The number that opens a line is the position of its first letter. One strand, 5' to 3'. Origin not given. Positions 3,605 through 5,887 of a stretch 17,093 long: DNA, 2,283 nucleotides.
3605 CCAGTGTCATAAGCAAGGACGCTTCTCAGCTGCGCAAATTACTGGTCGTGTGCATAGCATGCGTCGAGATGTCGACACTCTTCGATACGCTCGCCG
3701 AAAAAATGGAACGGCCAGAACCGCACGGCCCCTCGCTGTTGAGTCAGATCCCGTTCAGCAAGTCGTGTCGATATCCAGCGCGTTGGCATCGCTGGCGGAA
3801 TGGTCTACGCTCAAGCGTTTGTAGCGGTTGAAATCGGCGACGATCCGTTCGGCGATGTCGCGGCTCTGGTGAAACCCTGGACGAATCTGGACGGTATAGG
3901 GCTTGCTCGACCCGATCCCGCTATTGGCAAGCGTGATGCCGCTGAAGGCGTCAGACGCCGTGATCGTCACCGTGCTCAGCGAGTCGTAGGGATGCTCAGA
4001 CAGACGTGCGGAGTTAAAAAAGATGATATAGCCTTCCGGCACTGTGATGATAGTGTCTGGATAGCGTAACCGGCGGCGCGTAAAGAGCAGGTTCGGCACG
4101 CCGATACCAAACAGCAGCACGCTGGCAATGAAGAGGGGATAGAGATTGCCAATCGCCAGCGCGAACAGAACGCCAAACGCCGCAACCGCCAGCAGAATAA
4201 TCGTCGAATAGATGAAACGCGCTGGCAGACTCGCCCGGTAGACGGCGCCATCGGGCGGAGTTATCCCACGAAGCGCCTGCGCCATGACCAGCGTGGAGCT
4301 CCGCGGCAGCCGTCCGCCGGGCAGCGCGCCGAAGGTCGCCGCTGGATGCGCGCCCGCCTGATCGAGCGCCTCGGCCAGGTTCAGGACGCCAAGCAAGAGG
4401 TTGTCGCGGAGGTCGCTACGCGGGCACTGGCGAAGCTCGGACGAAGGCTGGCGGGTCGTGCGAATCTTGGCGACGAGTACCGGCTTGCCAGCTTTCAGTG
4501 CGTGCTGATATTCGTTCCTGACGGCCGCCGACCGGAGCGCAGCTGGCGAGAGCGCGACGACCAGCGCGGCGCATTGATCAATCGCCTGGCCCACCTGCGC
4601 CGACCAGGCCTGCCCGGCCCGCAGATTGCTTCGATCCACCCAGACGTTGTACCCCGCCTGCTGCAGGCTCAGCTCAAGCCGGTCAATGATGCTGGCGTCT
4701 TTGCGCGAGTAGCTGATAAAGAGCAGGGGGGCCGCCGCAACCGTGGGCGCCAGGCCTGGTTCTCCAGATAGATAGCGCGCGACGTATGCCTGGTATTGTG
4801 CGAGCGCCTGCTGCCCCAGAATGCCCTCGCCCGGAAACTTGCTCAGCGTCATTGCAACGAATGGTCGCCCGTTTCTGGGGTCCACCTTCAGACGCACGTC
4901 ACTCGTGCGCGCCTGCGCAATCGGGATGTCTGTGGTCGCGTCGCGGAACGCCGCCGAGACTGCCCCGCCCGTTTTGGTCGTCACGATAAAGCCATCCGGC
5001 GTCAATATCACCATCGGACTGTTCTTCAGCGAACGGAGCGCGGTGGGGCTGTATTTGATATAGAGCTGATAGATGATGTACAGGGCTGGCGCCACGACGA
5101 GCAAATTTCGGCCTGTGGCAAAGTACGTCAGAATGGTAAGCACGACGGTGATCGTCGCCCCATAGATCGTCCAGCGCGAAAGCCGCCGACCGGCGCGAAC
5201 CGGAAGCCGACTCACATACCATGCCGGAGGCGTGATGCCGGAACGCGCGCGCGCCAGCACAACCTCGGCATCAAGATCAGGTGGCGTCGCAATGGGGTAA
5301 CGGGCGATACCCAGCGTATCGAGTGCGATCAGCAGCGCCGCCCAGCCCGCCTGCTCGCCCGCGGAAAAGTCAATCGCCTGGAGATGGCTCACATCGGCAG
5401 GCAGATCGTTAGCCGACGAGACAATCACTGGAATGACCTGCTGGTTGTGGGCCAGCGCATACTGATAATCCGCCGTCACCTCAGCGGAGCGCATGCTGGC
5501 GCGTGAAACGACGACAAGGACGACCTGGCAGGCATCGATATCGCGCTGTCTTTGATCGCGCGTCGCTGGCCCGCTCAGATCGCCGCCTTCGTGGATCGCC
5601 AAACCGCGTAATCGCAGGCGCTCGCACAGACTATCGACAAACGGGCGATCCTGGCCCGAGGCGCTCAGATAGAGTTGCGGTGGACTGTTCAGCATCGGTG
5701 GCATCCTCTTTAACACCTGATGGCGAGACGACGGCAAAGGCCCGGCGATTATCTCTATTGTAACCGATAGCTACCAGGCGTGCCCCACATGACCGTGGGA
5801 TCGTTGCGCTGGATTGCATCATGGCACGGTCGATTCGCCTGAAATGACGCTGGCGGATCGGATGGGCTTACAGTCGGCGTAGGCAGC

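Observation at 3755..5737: Internally duplicated TIR / 2-TM hairpin / PH-like module protein: candidate undescribed membrane TIR effector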

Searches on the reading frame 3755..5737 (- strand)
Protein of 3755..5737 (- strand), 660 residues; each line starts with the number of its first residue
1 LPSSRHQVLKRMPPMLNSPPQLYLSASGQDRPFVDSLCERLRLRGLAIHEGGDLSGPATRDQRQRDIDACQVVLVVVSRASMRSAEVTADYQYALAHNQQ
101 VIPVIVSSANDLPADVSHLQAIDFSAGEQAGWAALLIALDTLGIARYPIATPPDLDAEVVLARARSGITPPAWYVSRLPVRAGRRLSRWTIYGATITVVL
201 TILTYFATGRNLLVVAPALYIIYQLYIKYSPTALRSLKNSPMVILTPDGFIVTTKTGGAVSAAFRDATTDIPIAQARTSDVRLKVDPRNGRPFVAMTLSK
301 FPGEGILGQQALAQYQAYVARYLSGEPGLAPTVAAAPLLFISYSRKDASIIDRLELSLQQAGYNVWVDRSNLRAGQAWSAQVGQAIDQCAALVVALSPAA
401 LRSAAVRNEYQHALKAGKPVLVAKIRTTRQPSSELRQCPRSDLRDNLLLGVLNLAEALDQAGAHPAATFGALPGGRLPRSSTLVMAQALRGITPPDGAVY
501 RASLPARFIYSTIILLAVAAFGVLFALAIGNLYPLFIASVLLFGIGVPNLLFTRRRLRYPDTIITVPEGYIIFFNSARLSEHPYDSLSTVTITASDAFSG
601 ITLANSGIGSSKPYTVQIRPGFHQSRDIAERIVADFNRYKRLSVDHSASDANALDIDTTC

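Call 3: search_protein_families(library=pfam, proteins=[window:3755-5737:-], max_evalue=1)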
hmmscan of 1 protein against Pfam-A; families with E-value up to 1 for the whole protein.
window:3755-5737:- (660 aa): 4 families
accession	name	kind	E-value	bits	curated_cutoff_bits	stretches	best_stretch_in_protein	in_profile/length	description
PF13676.11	TIR_2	-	2.8e-36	125.1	28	2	340-444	2-109/122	TIR domain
PF01582.25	TIR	-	7.2e-10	39.4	21.3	2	353-416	20-83/179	TIR domain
PF08937.16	ThsB_TIR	-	3.3e-07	31.1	21.2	1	340-428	1-98/100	Thoeris protein ThsB, TIR-like domain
PF09152.16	DUF1937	-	0.0026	18.8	23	1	369-422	60-113/116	Domain of unknown function (DUF1937)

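Call 4: search_protein_families(library=padloc, proteins=[window:3755-5737:-], max_evalue=1)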
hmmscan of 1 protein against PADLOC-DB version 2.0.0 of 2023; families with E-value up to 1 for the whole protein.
window:3755-5737:- (660 aa): 12 families
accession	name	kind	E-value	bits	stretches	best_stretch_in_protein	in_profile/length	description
PDLC02421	Aga_TIR-PNTD1-PNTD2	-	9.8e-18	62.5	2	339-418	6-87/430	Class I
PDLC02012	SAVED5--SAVED_TIR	-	1.4e-15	55.3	1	339-415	16-93/404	-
PDLC02403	Aga_TIR-PNTD1-PNTD2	-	1.7e-15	55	2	354-418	21-86/443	Class I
PDLC02416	Aga_REase-TIR-PNTD1-PNTD2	-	3.2e-08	30.7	2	336-426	155-245/572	Class I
PDLC05062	PDC-S66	-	1.1e-06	26.4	1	339-399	151-212/282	-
PDLC00727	Effector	-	4.1e-05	20.2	1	336-408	173-246/590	TIR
PDLC03957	bSEFIR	-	0.00033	18.6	1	336-385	38-90/412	-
PDLC00728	Effector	-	0.0014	15.6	1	336-408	9-82/432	TIR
PDLC02013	SAVED5--SAVED_TIR_JAB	-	0.0017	14.9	1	338-408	174-245/584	-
PDLC02400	Aga_TIR-PNTD1-PNTD2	-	0.0018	14.6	1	338-418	189-270/639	Class I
PDLC00434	ThsB1|ThsB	-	0.028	11.5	1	339-413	141-216/396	TIR-like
PDLC00436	ThsB1|ThsB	-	0.032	11.7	1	338-371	37-70/183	TIR-like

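Call 5: search_protein_families(library=ncbifam, proteins=[window:3755-5737:-], max_evalue=1)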
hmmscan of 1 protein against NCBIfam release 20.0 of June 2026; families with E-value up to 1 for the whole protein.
window:3755-5737:- (660 aa): 2 families
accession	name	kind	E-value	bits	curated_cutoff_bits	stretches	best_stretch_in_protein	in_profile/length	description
NF058526.1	Thoeris_type3_ThcB4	equivalog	3.1e-09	36.1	220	2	339-421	130-213/375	Thoeris type III anti-phage system protein ThcB4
NF040588.1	FxsC_Nterm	equivalog_domain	0.0025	17.8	130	1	366-411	49-93/182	TIR-like protein FxsC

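Call 8: find_homologous_proteins(query=window:3755-5704:-, max_evalue=0.00001)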
Query window:3755-5704:- (649 aa): 28 proteins with E <= 0.00001 among 8000 candidates.
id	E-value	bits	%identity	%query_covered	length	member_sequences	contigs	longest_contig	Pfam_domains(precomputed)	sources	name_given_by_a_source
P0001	0.0e+0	1412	100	100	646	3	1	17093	PF01582.26,PF13676.12,PF08937.17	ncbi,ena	-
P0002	0.0e+0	1233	89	97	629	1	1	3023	PF01582.26,PF13676.12,PF08937.17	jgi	jgi:hypothetical protein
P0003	0.0e+0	1231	89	97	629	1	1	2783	PF01582.26,PF13676.12,PF08937.17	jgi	jgi:hypothetical protein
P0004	0.0e+0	1230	87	99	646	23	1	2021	PF01582.26,PF13676.12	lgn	-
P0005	0.0e+0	1229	87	99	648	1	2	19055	PF01582.26,PF13676.12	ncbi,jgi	ncbi:MAG TPA: toll/interleukin-1 receptor domain-containing protein [Ktedonobacterales bacterium]|jg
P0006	0.0e+0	1226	88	97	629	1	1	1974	PF01582.26,PF13676.12,PF08937.17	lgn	-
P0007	0.0e+0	1212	86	97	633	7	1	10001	PF01582.26,PF13676.12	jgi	jgi:TIR domain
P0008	0.0e+0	1205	86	97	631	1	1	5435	PF01582.26,PF13676.12,PF08937.17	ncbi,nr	ncbi:MAG TPA: toll/interleukin-1 receptor domain-containing protein [Ktedonobacterales bacterium]|nr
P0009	0.0e+0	1192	86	96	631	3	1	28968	PF01582.26,PF13676.12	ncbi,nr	ncbi:MAG TPA: toll/interleukin-1 receptor domain-containing protein [Ktedonobacterales bacterium]|nr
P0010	0.0e+0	1189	86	97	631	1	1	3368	PF01582.26,PF13676.12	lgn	-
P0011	0.0e+0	1186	85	98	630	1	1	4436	PF01582.26,PF13676.12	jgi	jgi:TIR domain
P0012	0.0e+0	1182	89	93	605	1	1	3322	PF01582.26,PF13676.12,PF08937.17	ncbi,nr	ncbi:MAG TPA: toll/interleukin-1 receptor domain-containing protein, partial [Ktedonobacterales bact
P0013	0.0e+0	1181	85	97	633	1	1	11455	PF01582.26,PF13676.12,PF08937.17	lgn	-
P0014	0.0e+0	1074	78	97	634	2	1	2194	PF01582.26,PF13676.12,PF08937.17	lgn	-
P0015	0.0e+0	1072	76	99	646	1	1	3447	PF01582.26,PF13676.12,PF08937.17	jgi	jgi:TIR domain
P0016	0.0e+0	1044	74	99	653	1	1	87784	PF01582.26,PF13676.12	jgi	jgi:hypothetical protein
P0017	2.6e-292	989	86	82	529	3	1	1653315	PF01582.26,PF13676.12,PF08937.17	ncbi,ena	-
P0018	5.5e-263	892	66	97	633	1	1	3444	PF01582.26,PF13676.12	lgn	-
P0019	4.7e-260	883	65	98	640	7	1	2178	PF01582.26,PF13676.12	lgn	-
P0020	8.5e-260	882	65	98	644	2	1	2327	PF01582.26,PF13676.12,PF08937.17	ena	-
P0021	1.3e-253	861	64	96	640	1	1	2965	PF01582.26,PF13676.12,PF08937.17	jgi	-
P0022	4.4e-221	754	58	98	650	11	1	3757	PF01582.26,PF13676.12,PF08937.17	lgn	-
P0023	4.5e-187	642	68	67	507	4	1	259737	PF01582.26,PF13676.12,PF08937.17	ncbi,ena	-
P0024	2.3e-148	514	48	97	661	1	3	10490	PF01582.26,PF13676.12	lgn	-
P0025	2.0e-129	451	42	96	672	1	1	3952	PF01582.26,PF13676.12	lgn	-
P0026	3.7e-122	427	40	96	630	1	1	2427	PF13676.12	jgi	jgi:hypothetical protein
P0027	1.5e-120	422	39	96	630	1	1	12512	PF01582.26,PF13676.12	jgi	jgi:hypothetical protein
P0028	2.7e-13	68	40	17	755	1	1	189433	PF13676.12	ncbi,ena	-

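Call 16: find_encoding_contigs(protein=P0016, flank=8000, max_places=2)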
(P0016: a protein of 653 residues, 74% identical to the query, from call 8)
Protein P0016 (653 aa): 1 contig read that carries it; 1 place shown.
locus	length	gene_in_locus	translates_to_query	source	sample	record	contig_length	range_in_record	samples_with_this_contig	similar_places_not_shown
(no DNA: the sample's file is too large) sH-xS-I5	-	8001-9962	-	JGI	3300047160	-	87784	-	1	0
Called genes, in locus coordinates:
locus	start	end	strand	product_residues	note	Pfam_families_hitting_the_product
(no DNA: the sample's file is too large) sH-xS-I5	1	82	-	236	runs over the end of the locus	PF13384:HTH_23 (faint), PF00196:GerE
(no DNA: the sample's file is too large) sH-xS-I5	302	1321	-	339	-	PF13365:Trypsin_2, PF00089:Trypsin (faint), PF13180:PDZ_2 (weak), PF17820:PDZ_6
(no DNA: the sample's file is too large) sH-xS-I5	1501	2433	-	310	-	PF00089:Trypsin, PF13365:Trypsin_2, PF00595:PDZ (faint), PF13180:PDZ_2, PF17820:PDZ_6 (weak)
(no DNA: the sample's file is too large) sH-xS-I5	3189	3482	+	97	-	PF02416:TatA_B_E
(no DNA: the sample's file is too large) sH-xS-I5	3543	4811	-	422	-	PF00675:Peptidase_M16, PF05193:Peptidase_M16_C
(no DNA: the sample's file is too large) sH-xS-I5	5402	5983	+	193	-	PF13302:Acetyltransf_3, PF00583:Acetyltransf_1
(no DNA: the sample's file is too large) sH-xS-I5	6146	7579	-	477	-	PF00890:FAD_binding_2 (faint), PF01134:GIDA, PF01262:AlaDh_PNT_C (faint), PF07992:Pyr_redox_2, PF12831:FAD_oxidored (weak), PF13738:Pyr_redox_3, PF00070:Pyr_redox, PF02852:Pyr_redox_dim, +2 more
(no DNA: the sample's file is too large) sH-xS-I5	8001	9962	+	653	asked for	PF01582:TIR (faint), PF13676:TIR_2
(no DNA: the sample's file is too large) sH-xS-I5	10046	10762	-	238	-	-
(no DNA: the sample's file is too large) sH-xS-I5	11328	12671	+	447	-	PF00574:CLP_protease (faint), PF25145:NfeD1b_N, PF24961:NfeD_membrane, PF01957:NfeD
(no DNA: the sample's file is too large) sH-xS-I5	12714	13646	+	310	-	PF01145:Band_7, PF13421:Band_7_1 (weak)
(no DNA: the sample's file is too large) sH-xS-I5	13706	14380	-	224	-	-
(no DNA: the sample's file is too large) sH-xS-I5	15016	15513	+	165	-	PF13302:Acetyltransf_3, PF13673:Acetyltransf_10, PF00583:Acetyltransf_1, PF13508:Acetyltransf_7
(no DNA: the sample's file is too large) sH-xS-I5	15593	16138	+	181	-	PF13238:AAA_18, PF13671:AAA_33 (weak), PF01202:SKI (faint)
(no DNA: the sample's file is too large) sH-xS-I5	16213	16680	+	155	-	PF13302:Acetyltransf_3, PF00583:Acetyltransf_1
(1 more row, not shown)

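Call 17: find_encoding_contigs(protein=P0027, flank=8000, max_places=2)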
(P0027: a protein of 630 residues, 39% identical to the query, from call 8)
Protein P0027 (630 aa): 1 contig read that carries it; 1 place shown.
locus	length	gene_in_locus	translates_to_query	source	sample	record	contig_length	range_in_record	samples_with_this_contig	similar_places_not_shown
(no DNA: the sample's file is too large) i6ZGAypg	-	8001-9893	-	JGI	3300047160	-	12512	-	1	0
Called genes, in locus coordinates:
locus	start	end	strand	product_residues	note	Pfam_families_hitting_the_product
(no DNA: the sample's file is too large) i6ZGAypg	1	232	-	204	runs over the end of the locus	PF00265:TK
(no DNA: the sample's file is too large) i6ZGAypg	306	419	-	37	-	-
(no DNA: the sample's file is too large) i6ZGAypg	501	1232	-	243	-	PF02633:Creatininase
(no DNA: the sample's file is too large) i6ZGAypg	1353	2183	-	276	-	-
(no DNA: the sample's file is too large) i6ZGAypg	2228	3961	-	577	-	PF00587:tRNA-synt_2b, PF04073:tRNA_edit, PF03129:HGTP_anticodon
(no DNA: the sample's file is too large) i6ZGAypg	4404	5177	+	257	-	PF00378:ECH_1, PF16113:ECH_2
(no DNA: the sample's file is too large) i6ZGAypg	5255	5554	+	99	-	PF13489:Methyltransf_23 (weak), PF13847:Methyltransf_31 (weak), PF08241:Methyltransf_11, PF08242:Methyltransf_12, PF13649:Methyltransf_25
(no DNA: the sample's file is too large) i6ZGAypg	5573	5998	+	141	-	-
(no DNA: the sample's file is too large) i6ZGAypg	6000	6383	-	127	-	PF12680:SnoaL_2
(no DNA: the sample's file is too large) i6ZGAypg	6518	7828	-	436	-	PF08240:ADH_N, PF00107:ADH_zinc_N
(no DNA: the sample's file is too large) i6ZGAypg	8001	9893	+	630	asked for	PF01582:TIR (faint), PF13676:TIR_2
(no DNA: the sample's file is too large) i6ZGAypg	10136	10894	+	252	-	PF01012:ETF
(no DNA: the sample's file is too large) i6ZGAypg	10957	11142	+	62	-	?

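Call 18: find_encoding_contigs(protein=P0024, flank=8000, max_places=3)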
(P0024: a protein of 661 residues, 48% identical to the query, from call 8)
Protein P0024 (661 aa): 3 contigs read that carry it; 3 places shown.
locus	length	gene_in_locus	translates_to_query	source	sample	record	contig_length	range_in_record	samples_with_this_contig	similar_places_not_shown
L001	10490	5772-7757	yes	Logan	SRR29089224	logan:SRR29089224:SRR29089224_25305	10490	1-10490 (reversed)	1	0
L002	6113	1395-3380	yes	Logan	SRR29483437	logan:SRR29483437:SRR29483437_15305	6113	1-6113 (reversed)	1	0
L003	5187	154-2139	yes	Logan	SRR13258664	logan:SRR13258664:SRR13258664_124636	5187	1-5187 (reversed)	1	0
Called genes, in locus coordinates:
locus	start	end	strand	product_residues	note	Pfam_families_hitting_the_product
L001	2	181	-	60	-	?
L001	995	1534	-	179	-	PF13826:Monooxy_af470-like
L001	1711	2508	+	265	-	PF00795:CN_hydrolase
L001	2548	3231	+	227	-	PF12867:DinB_2, PF04978:MST (weak)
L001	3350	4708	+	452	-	PF07730:HisKA_3, PF02518:HATPase_c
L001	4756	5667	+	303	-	PF00300:His_Phos_1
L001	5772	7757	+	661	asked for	PF01582:TIR (faint), PF13676:TIR_2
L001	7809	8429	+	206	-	-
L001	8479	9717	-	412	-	-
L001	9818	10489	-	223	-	?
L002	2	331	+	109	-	?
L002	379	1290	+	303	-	PF00300:His_Phos_1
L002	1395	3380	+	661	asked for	PF01582:TIR (faint), PF13676:TIR_2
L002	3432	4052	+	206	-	-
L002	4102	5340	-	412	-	-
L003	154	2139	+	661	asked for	PF01582:TIR (faint), PF13676:TIR_2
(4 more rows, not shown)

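Call 20: find_encoding_contigs(protein=P0023, flank=8000, max_places=2)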
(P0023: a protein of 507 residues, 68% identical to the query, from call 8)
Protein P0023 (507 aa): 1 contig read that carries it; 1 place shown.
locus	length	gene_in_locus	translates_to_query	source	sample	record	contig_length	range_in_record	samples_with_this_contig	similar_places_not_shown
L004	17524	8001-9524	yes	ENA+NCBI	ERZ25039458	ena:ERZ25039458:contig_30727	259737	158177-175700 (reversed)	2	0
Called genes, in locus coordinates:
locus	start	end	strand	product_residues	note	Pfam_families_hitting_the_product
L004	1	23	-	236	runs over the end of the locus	PF00196:GerE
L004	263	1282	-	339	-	PF13365:Trypsin_2, PF00089:Trypsin (faint), PF13180:PDZ_2 (weak), PF17820:PDZ_6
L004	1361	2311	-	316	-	PF00089:Trypsin, PF13365:Trypsin_2, PF00595:PDZ (faint), PF13180:PDZ_2, PF17820:PDZ_6 (weak)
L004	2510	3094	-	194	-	PF13360:PQQ_2 (weak), PF13570:Beta-prop_ACSF4 (faint), PF13360:PQQ_2, PF01011:PQQ (faint)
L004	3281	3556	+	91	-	PF02416:TatA_B_E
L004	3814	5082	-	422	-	PF00675:Peptidase_M16, PF05193:Peptidase_M16_C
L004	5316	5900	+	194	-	PF13302:Acetyltransf_3, PF00583:Acetyltransf_1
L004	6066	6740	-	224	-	PF07992:Pyr_redox_2, PF02852:Pyr_redox_dim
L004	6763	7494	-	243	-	PF01262:AlaDh_PNT_C (faint), PF07992:Pyr_redox_2, PF00890:FAD_binding_2 (weak), PF01134:GIDA, PF12831:FAD_oxidored (weak), PF00070:Pyr_redox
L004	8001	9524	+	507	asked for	PF08937:ThsB_TIR (faint), PF01582:TIR (weak), PF13676:TIR_2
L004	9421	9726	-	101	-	-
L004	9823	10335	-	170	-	-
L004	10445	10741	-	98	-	-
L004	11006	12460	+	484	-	PF25145:NfeD1b_N, PF24961:NfeD_membrane, PF01957:NfeD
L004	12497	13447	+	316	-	PF01145:Band_7, PF13421:Band_7_1 (weak)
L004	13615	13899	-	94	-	-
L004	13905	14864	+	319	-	PF00296:Bac_luciferase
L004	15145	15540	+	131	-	PF00903:Glyoxalase, PF18029:Glyoxalase_6 (weak), PF22677:Ble-like_N (weak)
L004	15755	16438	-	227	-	-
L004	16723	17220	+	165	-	PF13302:Acetyltransf_3, PF13420:Acetyltransf_4 (weak), PF00583:Acetyltransf_1, PF13673:Acetyltransf_10, PF13508:Acetyltransf_7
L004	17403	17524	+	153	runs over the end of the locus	-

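Call 21: find_encoding_contigs(protein=P0028, flank=8000, max_places=2)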
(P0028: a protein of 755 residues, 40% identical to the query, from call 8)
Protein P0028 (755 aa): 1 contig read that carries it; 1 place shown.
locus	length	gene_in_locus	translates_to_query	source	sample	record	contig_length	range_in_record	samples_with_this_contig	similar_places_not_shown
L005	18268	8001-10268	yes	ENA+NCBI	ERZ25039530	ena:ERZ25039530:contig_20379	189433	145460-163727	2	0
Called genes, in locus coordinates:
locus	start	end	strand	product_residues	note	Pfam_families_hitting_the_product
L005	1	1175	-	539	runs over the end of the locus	PF00561:Abhydrolase_1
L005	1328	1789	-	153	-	PF23636:DUF7144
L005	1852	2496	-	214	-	PF00072:Response_reg, PF00196:GerE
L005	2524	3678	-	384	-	-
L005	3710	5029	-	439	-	PF02687:FtsX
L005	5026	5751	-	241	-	PF00005:ABC_tran, PF13304:AAA_21 (faint)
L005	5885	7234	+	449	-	PF00781:DAGK_cat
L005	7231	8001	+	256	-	PF00149:Metallophos, PF12850:Metallophos_2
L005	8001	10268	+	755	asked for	PF13676:TIR_2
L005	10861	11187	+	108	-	-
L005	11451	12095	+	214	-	PF27525:LAM55_pectate-like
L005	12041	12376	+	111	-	-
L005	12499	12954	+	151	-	PF22381:Staph_reg_Sar_Rot, PF01047:MarR, PF12802:MarR_2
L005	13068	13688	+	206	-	PF06475:Glycolipid_bind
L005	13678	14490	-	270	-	PF13354:Beta-lactamase2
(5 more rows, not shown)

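Call 26: predict_structure(alignment_id=A1)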
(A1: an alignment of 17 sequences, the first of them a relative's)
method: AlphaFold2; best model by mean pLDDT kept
length: 646 residues; sequences in the alignment: 17
mean_pLDDT: 80.6   pTM: 0.77
mean pLDDT of the five models: 80.6, 79.5, 79.1, 73.1, 68.6
residues with pLDDT >= 90: 129; 70-90: 419; 50-70: 62; < 50: 36
segments of 3 or more residues with pLDDT < 50: 358-364, 455-461, 594-598, 634-646
pLDDT, mean of each block of 10 residues (from residue 1): 78 93 93 92 89 93 89 92 90 73 70 86 89 83 91 83 81 78 89 85 87 78 85 90 86 86 87 86 81 79 85 53 85 86 86 68 63 90 86 88 90 67 76 86 88 51 72 86 84 79 84 83 83 81 85 83 78 74 68 53 78 87 82 41 33
secondary structure, 60 per line:
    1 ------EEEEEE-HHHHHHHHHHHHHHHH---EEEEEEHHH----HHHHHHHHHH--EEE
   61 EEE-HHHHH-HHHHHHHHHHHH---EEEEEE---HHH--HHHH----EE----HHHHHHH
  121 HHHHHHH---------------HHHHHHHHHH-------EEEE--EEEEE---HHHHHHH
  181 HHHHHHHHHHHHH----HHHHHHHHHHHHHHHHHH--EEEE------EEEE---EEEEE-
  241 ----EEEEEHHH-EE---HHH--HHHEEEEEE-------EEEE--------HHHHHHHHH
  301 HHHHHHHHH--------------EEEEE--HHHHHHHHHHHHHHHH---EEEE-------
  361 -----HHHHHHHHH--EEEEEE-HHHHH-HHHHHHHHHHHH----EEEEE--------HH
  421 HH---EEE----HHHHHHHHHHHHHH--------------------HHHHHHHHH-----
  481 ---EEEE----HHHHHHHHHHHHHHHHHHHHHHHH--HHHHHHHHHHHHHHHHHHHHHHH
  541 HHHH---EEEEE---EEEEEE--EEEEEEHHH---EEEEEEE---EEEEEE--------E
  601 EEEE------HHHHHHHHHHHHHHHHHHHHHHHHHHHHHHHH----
elements in order: E7-12 H14-29 E33-38 H46-55 E58-63 H65-69 H71-82 E86-91 H100-103 H114-127 H143-152 E160-163 E166-170 H174-193 H198-215 E218-221 E228-231 E235-239 E245-249 E267-272 E280-283 H292-309 E324-328 H331-346 E350-353 H366-374 E377-382 H384-388 H390-401 E406-410 H419-422 E426-428 H433-446 H467-475 E484-487 H492-515 H518-544 E548-552 E556-561 E564-569 E576-582 E586-591 E600-604 H611-642
